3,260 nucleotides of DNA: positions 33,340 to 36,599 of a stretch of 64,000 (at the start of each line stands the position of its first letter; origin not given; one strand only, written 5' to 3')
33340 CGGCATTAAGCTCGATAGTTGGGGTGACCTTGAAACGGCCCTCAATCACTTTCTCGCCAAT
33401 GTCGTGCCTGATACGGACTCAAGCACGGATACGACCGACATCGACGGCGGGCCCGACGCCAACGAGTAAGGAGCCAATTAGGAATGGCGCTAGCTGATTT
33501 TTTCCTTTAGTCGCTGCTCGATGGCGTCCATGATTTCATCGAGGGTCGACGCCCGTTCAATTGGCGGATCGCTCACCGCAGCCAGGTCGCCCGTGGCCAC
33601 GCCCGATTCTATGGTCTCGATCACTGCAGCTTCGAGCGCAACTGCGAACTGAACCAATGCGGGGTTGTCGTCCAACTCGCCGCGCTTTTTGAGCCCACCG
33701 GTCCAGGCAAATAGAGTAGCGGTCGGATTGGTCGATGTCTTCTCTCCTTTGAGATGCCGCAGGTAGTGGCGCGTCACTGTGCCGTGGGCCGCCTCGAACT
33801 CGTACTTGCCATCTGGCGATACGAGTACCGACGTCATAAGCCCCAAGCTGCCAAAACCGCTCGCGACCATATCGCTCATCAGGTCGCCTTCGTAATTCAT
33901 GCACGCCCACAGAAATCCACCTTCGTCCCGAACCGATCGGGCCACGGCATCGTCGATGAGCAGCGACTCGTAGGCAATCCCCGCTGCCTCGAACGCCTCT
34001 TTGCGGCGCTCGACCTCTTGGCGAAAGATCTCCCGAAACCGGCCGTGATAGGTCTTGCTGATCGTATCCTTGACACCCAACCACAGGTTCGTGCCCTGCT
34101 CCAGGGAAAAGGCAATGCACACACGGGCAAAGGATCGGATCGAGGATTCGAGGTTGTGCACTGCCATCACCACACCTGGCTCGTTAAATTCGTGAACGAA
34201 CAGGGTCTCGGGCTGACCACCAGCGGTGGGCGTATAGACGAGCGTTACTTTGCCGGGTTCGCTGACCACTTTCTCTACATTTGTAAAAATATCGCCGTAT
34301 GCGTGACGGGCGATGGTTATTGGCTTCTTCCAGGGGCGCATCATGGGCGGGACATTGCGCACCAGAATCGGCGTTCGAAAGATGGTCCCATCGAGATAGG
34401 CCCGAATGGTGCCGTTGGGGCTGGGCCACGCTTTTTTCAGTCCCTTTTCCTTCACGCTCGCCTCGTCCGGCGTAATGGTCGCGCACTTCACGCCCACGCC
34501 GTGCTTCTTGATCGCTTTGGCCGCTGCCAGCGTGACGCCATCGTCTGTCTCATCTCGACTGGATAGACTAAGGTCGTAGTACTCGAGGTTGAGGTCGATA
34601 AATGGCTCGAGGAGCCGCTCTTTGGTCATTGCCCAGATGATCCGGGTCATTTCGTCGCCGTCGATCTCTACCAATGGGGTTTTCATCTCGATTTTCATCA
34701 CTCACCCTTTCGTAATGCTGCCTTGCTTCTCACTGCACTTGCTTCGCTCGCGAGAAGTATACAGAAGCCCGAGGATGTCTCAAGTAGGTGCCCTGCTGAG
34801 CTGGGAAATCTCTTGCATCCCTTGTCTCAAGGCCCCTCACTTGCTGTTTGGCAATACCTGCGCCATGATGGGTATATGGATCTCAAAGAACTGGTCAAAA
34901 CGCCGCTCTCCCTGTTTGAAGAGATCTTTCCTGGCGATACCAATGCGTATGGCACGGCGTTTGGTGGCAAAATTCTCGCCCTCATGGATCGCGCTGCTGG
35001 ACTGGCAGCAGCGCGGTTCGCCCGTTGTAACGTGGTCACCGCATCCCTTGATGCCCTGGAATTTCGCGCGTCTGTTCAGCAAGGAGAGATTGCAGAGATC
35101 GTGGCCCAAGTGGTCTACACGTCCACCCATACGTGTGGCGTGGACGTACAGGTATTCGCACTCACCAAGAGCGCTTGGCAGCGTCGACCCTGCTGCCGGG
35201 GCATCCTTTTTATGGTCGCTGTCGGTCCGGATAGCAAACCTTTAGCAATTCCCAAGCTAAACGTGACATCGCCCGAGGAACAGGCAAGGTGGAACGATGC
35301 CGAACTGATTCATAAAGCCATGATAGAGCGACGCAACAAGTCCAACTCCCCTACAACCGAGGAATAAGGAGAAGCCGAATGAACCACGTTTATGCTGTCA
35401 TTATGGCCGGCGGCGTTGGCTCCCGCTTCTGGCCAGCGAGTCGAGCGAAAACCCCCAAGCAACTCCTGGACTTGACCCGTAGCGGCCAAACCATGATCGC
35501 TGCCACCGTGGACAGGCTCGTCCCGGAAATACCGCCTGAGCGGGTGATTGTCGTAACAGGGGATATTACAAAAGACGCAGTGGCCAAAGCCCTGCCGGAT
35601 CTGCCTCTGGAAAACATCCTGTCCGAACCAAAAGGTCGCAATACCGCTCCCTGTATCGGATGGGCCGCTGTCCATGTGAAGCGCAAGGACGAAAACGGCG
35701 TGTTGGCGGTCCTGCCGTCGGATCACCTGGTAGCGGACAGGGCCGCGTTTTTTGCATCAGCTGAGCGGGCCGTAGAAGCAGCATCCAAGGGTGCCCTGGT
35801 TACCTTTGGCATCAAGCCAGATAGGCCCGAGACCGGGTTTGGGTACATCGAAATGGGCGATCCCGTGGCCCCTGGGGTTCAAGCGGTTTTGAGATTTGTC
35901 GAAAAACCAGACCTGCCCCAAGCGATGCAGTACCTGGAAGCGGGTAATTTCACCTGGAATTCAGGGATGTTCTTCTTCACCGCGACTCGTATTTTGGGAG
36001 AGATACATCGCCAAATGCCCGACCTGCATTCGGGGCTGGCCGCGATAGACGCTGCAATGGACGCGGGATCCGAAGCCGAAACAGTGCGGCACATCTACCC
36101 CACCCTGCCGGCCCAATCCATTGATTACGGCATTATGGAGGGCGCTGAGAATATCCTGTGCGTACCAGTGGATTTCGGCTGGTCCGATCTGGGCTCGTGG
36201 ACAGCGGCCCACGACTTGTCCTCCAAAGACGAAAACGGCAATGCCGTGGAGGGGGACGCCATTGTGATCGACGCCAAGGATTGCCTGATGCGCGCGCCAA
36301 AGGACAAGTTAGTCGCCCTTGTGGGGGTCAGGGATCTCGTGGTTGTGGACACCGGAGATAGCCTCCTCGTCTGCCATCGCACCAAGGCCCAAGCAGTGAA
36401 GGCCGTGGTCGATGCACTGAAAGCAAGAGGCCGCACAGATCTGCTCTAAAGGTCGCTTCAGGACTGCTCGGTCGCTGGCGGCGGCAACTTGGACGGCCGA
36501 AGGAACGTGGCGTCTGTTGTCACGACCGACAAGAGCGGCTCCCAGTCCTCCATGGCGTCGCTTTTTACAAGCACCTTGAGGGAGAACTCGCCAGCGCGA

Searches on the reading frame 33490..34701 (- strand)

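Call 77: search_protein_families(library=pfam, proteins=[window:33490-34701:-], max_evalue=0.0001)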
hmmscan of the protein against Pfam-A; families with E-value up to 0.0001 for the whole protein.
window:33490-34701:- (403 aa): 1 family
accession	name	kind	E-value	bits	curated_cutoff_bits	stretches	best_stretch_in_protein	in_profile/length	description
PF00180.25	Iso_dh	-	7.7e-47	160.7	27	1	11-392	7-346/348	Isocitrate/isopropylmalate dehydrogenase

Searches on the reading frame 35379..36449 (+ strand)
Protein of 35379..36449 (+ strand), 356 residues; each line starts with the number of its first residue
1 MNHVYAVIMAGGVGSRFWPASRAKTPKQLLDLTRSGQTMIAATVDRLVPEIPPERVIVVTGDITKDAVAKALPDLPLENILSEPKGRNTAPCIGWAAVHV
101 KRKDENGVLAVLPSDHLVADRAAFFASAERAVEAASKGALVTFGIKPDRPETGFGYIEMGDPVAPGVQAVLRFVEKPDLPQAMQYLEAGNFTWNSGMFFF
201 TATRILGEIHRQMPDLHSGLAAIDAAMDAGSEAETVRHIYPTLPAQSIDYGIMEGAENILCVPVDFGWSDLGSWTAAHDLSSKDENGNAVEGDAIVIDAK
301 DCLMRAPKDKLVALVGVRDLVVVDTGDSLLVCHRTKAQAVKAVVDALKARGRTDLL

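Call 77: search_protein_families(library=pfam, proteins=[window:35379-36449:+], max_evalue=0.0001)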
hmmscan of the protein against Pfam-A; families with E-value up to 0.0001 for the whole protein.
window:35379-36449:+ (356 aa): 3 families
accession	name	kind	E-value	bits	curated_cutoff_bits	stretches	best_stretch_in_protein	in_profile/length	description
PF00483.29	NTP_transferase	-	2.4e-42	145.6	21.2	1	6-285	2-243/245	Nucleotidyl transferase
PF22640.1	ManC_GMP_beta-helix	-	3.1e-16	59.5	27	1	292-347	1-55/55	MannoseP isomerase/GMP-like beta-helix domain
PF12804.13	NTP_transf_3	-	2.8e-10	41.1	27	1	6-132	1-112/160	MobA-like NTP transferase domain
